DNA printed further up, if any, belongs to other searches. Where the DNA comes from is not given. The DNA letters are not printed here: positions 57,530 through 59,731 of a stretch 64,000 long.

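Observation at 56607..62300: Bat-like vWA proteins with no MoxR ATPase or DUF58 gene in cis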

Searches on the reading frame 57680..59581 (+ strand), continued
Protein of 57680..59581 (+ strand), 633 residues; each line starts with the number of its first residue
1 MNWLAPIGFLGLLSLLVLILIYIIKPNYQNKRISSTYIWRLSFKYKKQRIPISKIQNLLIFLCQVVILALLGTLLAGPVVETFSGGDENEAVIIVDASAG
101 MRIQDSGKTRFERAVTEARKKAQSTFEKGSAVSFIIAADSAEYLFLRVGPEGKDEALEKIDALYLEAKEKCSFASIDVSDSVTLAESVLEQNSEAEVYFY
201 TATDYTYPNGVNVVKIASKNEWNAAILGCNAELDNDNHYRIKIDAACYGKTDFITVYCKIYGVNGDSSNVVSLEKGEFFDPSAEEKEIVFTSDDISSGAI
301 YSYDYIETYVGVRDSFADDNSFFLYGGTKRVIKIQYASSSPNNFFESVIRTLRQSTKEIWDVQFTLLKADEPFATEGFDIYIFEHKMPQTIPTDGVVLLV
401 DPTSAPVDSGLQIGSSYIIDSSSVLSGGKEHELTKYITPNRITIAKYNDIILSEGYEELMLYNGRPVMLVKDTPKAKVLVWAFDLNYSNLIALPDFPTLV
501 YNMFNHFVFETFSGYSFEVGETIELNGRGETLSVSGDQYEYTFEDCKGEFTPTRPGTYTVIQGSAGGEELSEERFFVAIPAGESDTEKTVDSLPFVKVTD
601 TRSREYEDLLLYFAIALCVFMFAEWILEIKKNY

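Call 18: find_related_loci(query=A1, collection=genome_contigs, flank=10000)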
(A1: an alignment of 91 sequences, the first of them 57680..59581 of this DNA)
Query A1 (633 aa) in genome_contigs; peptide patterns used: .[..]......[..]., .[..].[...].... (x = any residue, [..] = any of these).
351 stretches matched a pattern; 251 encode a relative of the query (tblastn E <= 1e-3); the best 80 are kept; 80 distinct loci.
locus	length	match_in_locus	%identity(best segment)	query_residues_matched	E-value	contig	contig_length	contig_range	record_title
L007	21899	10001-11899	68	1-633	0e+0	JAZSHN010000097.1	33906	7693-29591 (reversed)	MAG: Eubacteriales bacterium isolate T1900044574_TS20190040.MAGScoT_cleanbin_000069 SGB_482_k141_2189730, whole genome s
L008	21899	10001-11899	70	1-633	0e+0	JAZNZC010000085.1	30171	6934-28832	MAG: Eubacteriales bacterium isolate T1900044770_TS20190236.MAGScoT_cleanbin_000053 SGB_2447_k141_1228036, whole genome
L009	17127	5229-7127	71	1-633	0e+0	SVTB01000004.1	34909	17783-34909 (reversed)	MAG: Oscillospiraceae bacterium isolate SIG684 NODE_26152_length_34909_cov_1.829193, whole genome shotgun sequence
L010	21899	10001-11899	70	1-633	0e+0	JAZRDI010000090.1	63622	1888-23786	MAG: Eubacteriales bacterium isolate T1900045506_YK20190200.MAGScoT_cleanbin_000047 SGB_7537_k141_2424372, whole genome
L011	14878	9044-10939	69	1-633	0e+0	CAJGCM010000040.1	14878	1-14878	MAG: uncultured Clostridia bacterium isolate MAG24 genome assembly, contig: k141_4889314_length_14878_cov_21.0114, whole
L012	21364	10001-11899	65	1-633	0e+0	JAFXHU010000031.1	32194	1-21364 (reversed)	MAG: Clostridia bacterium isolate RGIG6427 Sheep_Rectum.Co__c3055398, whole genome shotgun sequence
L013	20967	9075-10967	55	1-633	0e+0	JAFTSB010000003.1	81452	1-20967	MAG: Clostridia bacterium isolate RGIG4098 Roe_deer_Cecum.Co__c85994, whole genome shotgun sequence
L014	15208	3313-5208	54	1-633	0e+0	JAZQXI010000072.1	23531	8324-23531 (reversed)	MAG: Eubacteriales bacterium isolate T1900045162_TC20190156.MAGScoT_cleanbin_000017 SGB_5087_k141_2315029, whole genome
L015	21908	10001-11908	55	1-633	0e+0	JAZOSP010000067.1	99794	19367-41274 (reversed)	MAG: Eubacteriales bacterium isolate T1900045543_YK20190237.MAGScoT_cleanbin_000019 SGB_7833_k141_3685166, whole genome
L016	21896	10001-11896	53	1-633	0e+0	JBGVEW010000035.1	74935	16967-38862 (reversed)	MAG: Eubacteriales bacterium isolate fecal_MAG_404 fecal_MAG_404_contig_0035, whole genome shotgun sequence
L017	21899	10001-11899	54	1-633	0e+0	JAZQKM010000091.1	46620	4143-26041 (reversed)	MAG: Eubacteriales bacterium isolate T1900044614_TS20190080.MAGScoT_cleanbin_000078 SGB_832_k141_331824, whole genome sh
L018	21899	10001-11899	51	1-633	0e+0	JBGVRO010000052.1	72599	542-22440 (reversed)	MAG: Eubacteriales bacterium isolate fecal_MAG_139 fecal_MAG_139_contig_0052, whole genome shotgun sequence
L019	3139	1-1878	51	6-633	0e+0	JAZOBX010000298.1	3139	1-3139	MAG: Eubacteriales bacterium isolate T1900044757_TS20190223.MAGScoT_cleanbin_000061 SGB_2310_k141_1091190, whole genome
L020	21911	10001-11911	51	1-633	0e+0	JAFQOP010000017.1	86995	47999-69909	MAG: Clostridia bacterium isolate RGIG2009 Goat_Colon-1__c772425, whole genome shotgun sequence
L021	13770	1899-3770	49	1-631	0e+0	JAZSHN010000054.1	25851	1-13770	MAG: Eubacteriales bacterium isolate T1900044574_TS20190040.MAGScoT_cleanbin_000069 SGB_482_k141_352297, whole genome sh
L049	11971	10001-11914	40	1-633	3e-138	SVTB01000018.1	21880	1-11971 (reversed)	MAG: Oscillospiraceae bacterium isolate SIG684 NODE_45252_length_21880_cov_1.780628, whole genome shotgun sequence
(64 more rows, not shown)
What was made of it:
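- That list was truncated at 80 of 251 hits, and all genomes are MAGs (call 18).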

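Call 25: predict_structure(alignment_id=A1)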
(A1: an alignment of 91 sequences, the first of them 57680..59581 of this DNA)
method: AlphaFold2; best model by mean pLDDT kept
length: 633 residues; sequences in the alignment: 91
mean_pLDDT: 85.6   pTM: 0.71
mean pLDDT of the five models: 85.6, 84.6, 83.5, 81.8, 81.0
residues with pLDDT >= 90: 338; 70-90: 221; 50-70: 53; < 50: 21
segments of 3 or more residues with pLDDT < 50: 30-36, 38-41, 45-50
pLDDT, mean of each block of 10 residues (from residue 1): 59 70 58 46 46 71 84 70 70 95 89 95 95 94 94 94 87 92 91 91 89 90 92 87 92 90 88 91 90 81 92 82 88 93 92 88 92 90 93 91 90 93 94 94 95 94 95 88 94 94 91 90 85 83 86 92 67 90 90 74 68 87 82 66
secondary structure, 60 per line:
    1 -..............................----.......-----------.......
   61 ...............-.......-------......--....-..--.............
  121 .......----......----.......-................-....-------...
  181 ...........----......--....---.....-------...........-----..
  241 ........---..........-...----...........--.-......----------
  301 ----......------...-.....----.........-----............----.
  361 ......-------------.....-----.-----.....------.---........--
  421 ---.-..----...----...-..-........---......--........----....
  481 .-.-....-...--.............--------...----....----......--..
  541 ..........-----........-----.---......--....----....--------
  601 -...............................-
elements in order: H2-31 H36-42 H54-75 H77-83 E91-96 H99-102 H110-127 E132-137 E142-148 H150-165 H167-170 H178-191 E196-201 E204-207 E211-215 E223-233 E239-248 E252-261 E270-280 E285-290 E305-310 E321-325 E330-338 H344-355 E360-366 E380-384 E396-400 E411-418 E446-453 E457-462 E465-472 E477-481 H495-507 E516-518 E523-526 E531-536 E539-543 E547-550 E556-563 E573-578 H581-584 E589-592 H602-632
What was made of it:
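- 57680..59581 (+): 633-aa BatA-like protein with a large extracytoplasmic portion.
- Two TM helices (res 6-24 and 58-76) enclose a basic cytoplasmic loop.
- The VWA domain spans about res 88-215, with the MIDAS variant DASAG at nt 57965-57979.
- A beta-sandwich, a class-I-GATase-like alpha/beta domain (about res 320-510) and a second beta-sandwich follow.
- A third TM helix lies at res 609-627. The AF2 model has pLDDT 85.6 (call 25).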

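Call 28: fold_search(model_id=the predicted structure, library=pdb)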
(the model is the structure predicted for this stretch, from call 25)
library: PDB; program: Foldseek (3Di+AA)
matches with E <= 10: 1297; with E <= 0.001: 18
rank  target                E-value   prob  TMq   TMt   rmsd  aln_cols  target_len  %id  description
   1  3soz_A                8.8e-06  1.00  0.22  0.51   7.7       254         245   12  Cytoplasmic Protein STM1381 from Salmonella typhimurium LT2 (released 2011-08-03)
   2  2gk3_E                1.7e-05  1.00  0.22  0.51   6.8       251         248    9  Cytoplasmic Protein STM3548 from Salmonella typhimurium (released 2006-05-02)
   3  2gk3_A                3.8e-05  1.00  0.22  0.52   6.9       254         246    9  Cytoplasmic Protein STM3548 from Salmonella typhimurium (released 2006-05-02)
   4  8dhe_C                4.5e-05  0.92  0.14  0.14  24.1       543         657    7  Tannerella forsythia beta-glucuronidase (mL1) (released 2023-05-17)
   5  9fx3_A                1.1e-04  0.85  0.12  0.07  20.0       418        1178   11  Structure of active human CD109 (released 2025-03-19)
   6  9hpl_A                2.1e-04  0.72  0.13  0.09  25.9       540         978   10  E. coli beta-galactosidase labeled with Chromeo P503 dye purified using MISO (released 2025-11-05)
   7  9rt4_C1               2.3e-04  0.98  0.13  0.25  16.5       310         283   11  NetF - ANTXR2 local refinement focused (released 2026-02-18)
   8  4cu6                  2.3e-04  0.77  0.13  0.11  25.0       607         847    8  Unravelling the multiple functions of the architecturally intricate Streptococcus pneumoniae beta-galactosidase, BgaA (released 2014-08-20)
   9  2vo5_A                4.2e-04  0.98  0.13  0.10  15.8       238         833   10  Structural and biochemical evidence for a boat-like transition state in beta-mannosidases (released 2008-04-01)
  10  5wab_D                4.7e-04  0.82  0.12  0.11  19.4       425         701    9  Crystal Structure of Bifidobacterium adolescentis GH3 beta-glucosidase (released 2018-04-04)
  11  8dhe_A                6.2e-04  0.85  0.15  0.15  24.5       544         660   10  Tannerella forsythia beta-glucuronidase (mL1) (released 2023-05-17)
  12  5wab_A                6.2e-04  0.85  0.12  0.11  15.8       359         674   10  Crystal Structure of Bifidobacterium adolescentis GH3 beta-glucosidase (released 2018-04-04)
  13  9hlm_A                6.2e-04  0.77  0.15  0.10  24.6       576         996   10  Soft-landed and rehydrated beta-galactosidase (best particles) (released 2025-12-17)
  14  5z1a                  7.7e-04  0.77  0.15  0.14  24.1       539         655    6  The crystal structure of Bacteroides fragilis beta-glucuronidase in complex with uronic isofagomine (released 2018-12-12)
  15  5wab_C                9.1e-04  0.77  0.12  0.11  21.3       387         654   10  Crystal Structure of Bifidobacterium adolescentis GH3 beta-glucosidase (released 2018-04-04)
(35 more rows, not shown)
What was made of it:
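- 57680..59581 (+): Foldseek hits include 3soz/2gk3, a ThuA-like protein and the VWA domains of CMG2 and TFIIH p44 (call 28).
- On BatA-type membrane VWA protein (Pfam BatA_N PF07584 plus VWA): The fold is supported by the AF2 model and by Foldseek hits to VWA domains (calls 25, 28).
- On GATase1_like (PF07090 / DUF1355): The best Foldseek PDB matches are 3soz and 2gk3 (TM-score 0.51 on the target) and a ThuA-like protein (call 28).
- Checked: The 633-aa protein also has a class-I-GATase-like fold (calls 25, 28).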

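Call 33: list_cluster_members(proteins=[P0001, P0047, P0063, P0064, P0078, P0079, P0080, P0102, P0120, P0004])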
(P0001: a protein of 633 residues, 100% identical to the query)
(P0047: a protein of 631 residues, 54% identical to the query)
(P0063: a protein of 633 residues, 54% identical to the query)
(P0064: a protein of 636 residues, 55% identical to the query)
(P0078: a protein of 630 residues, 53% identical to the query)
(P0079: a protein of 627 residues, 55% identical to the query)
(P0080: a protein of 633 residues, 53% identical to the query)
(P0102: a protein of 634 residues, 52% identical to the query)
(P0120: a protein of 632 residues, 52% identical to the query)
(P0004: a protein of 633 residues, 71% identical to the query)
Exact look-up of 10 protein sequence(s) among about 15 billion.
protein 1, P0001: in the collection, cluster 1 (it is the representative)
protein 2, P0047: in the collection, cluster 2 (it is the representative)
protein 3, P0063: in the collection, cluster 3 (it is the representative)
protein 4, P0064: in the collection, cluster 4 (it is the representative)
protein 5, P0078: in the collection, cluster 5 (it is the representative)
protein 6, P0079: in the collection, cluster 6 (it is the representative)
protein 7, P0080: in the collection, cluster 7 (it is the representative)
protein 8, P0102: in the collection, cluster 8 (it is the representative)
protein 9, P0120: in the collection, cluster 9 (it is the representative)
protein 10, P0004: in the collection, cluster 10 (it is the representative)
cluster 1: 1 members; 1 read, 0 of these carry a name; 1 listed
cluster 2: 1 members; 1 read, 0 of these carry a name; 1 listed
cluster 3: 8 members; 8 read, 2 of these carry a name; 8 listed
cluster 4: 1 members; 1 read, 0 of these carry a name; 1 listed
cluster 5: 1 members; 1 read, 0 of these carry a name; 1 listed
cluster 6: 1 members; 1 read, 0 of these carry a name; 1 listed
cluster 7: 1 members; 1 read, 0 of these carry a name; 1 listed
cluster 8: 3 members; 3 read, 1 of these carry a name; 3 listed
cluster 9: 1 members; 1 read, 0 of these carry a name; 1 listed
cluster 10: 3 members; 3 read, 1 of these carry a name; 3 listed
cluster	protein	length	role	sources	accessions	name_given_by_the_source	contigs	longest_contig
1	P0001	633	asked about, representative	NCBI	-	-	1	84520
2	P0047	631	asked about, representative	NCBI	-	-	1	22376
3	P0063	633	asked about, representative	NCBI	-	-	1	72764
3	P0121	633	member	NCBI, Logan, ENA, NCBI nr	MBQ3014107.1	MAG: VWA domain-containing protein [Clostridia bacterium] | VWA domain-containing protein [Clostridia bacterium]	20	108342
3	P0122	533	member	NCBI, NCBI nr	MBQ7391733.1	MAG: hypothetical protein IJV73_03530 [Clostridia bacterium] | hypothetical protein [Clostridia bacterium]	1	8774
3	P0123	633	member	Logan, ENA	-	-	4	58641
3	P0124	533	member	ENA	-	-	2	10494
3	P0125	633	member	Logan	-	-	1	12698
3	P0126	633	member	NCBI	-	-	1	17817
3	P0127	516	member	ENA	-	-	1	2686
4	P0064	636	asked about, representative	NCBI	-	-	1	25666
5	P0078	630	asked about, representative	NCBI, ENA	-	-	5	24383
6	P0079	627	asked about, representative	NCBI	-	-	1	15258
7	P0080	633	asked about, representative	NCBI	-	-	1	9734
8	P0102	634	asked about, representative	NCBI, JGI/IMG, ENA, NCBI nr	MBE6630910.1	MAG: VWA domain-containing protein [Ruminococcaceae bacterium] | VWA domain-containing protein [Oscillospiraceae bacterium]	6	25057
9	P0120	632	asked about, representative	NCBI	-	-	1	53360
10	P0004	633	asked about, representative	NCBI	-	-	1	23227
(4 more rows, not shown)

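Call 35: search_protein_families(library=pfam, proteins=[L004:8023-9105:+, L004:9105-10004:+, L004:6852-7979:+], max_evalue=0.01)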
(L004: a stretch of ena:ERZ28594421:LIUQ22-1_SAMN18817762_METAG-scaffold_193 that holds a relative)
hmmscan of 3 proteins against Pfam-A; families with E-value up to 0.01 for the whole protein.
L004:8023-9105:+ (360 aa): 9 families
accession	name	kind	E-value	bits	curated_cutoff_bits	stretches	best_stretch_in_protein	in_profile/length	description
PF07726.17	AAA_3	-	5.3e-62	208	27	1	45-177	2-131/131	ATPase family associated with various cellular activities (AAA)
PF17863.7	AAA_lid_2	-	3e-18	65.7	22.7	1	251-318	5-72/74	AAA lid domain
PF07728.20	AAA_5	-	3.9e-14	53.3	22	1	44-175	1-139/139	AAA domain (dynein-related subfamily)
PF20030.5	bpMoxR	-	1.6e-10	40.9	27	1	14-198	3-183/205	MoxR domain in the MoxR-vWA-beta-propeller ternary systems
PF00493.29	MCM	-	1.1e-07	31.7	23.3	1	16-160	17-175/224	MCM P-loop domain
PF00004.35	AAA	-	3.9e-07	31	21.2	1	45-158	1-111/131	ATPase family associated with various cellular activities (AAA)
PF01078.27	Mg_chelatase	-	3.9e-05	23.6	20.3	1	23-64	3-44/207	Magnesium chelatase, subunit ChlI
PF00158.32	Sigma54_activat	-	0.00018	21.7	20.2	0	111-157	96-143/168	Sigma-54 interaction domain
PF13191.12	AAA_16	-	0.00068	20.6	32.6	1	42-65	24-47/167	AAA ATPase domain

L004:9105-10004:+ (299 aa): 1 family
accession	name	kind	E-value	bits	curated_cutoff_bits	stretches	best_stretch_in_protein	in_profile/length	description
PF01882.25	DUF58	-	1.5e-30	106.4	23.4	1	46-261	1-214/216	Protein of unknown function DUF58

L004:6852-7979:+ (375 aa): 2 families
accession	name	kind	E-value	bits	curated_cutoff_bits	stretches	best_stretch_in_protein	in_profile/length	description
PF18998.6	Flg_new_2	-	1.7e-05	25.2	23.6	1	177-245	2-72/73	Divergent InlB B-repeat domain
PF03706.18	LPG_synthase_TM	-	0.0082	16.1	33.4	0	18-139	108-214/302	Lysylphosphatidylglycerol synthase TM region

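Call 42: search_protein_families(library=ncbifam, proteins=[window:57680-59581:+, L004:8023-9105:+, L004:9105-10004:+], max_evalue=0.01)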
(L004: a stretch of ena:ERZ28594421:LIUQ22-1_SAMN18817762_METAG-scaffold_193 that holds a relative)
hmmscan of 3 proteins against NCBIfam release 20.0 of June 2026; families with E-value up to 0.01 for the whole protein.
window:57680-59581:+ (633 aa): 1 family
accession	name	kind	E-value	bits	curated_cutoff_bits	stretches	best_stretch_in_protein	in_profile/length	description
TIGR02226.1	two_anch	domain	0.0095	16.2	23.05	0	1-81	1-79/82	N-terminal double-transmembrane domain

L004:8023-9105:+ (360 aa): 18 families
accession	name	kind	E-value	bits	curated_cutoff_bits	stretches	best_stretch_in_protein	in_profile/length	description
TIGR02031.1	BchD-ChlD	equivalog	9.6e-12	44.4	499.55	1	45-305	19-276/608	magnesium chelatase ATPase subunit D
TIGR02442.1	Cob-chelat-sub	hypoth_equivalog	4.1e-10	38.7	779.45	1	109-352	128-347/641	putative cobaltochelatase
TIGR02640.1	gas_vesic_GvpN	equivalog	7e-07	29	266.8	1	113-226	110-225/262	gas vesicle protein GvpN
TIGR00764.1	lon_rel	equivalog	8.4e-06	24.6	516.6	1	20-66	15-61/608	ATP-dependent protease LonB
NF047784.1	MadB_ATPase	equivalog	5.9e-05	22.4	475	0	26-74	17-65/298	MadB family AAA-type ATPase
NF009943.0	PRK13406.1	equivalog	6.1e-05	21.7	571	1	117-304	102-259/585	magnesium chelatase subunit D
TIGR00368.1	TIGR00368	hypoth_equivalog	7.8e-05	21.4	362.4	1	17-63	186-232/499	YifB family Mg chelatase-like AAA ATPase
TIGR02030.1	BchI-ChlI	equivalog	0.00027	20.2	466.95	1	112-301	135-315/337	magnesium chelatase ATPase subunit I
NF009883.0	PRK13341.1-4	equivalog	0.0003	18.8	668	1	38-152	51-154/729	AAA family ATPase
NF007365.0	PRK09862.1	equivalog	0.00082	18.1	530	1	21-62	189-230/506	YifB family Mg chelatase-like AAA ATPase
NF003745.1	PRK05342.1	equivalog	0.0013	17.7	359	1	40-72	107-139/418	ATP-dependent Clp protease ATP-binding subunit ClpX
TIGR02639.1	ClpA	equivalog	0.0015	16.8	993.15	0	43-138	488-586/734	ATP-dependent Clp protease ATP-binding subunit ClpA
NF040949.1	minchrom_main_MCM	domain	0.0027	16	940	1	44-159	326-441/682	minichromosome maintenance protein MCM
NF009882.0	PRK13341.1-3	equivalog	0.0039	15.3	1197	1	22-152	29-153/734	AAA family ATPase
NF038214.1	IS21_help_AAA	equivalog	0.0052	16.5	200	0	42-64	90-112/232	IS21-like element helper ATPase IstB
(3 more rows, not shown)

L004:9105-10004:+ (299 aa): 0 families

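Call 47: search_solved_structures(query=A1, max_evalue=1)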
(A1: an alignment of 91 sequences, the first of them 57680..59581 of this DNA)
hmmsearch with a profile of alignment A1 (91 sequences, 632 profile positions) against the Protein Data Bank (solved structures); distinct sequences matched with E-value up to 1: 3.
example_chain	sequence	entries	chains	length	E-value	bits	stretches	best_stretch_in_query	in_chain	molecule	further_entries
5cer_B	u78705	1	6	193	0.018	16.6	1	99-161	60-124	Bd3460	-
5cea_A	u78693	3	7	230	0.026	16.2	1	99-161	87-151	Bd3460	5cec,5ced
4v4o_A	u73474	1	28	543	0.91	11.1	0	92-159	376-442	cpn60(GroEL)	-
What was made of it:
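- Tried and rejected: None are meaningful (call 47).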
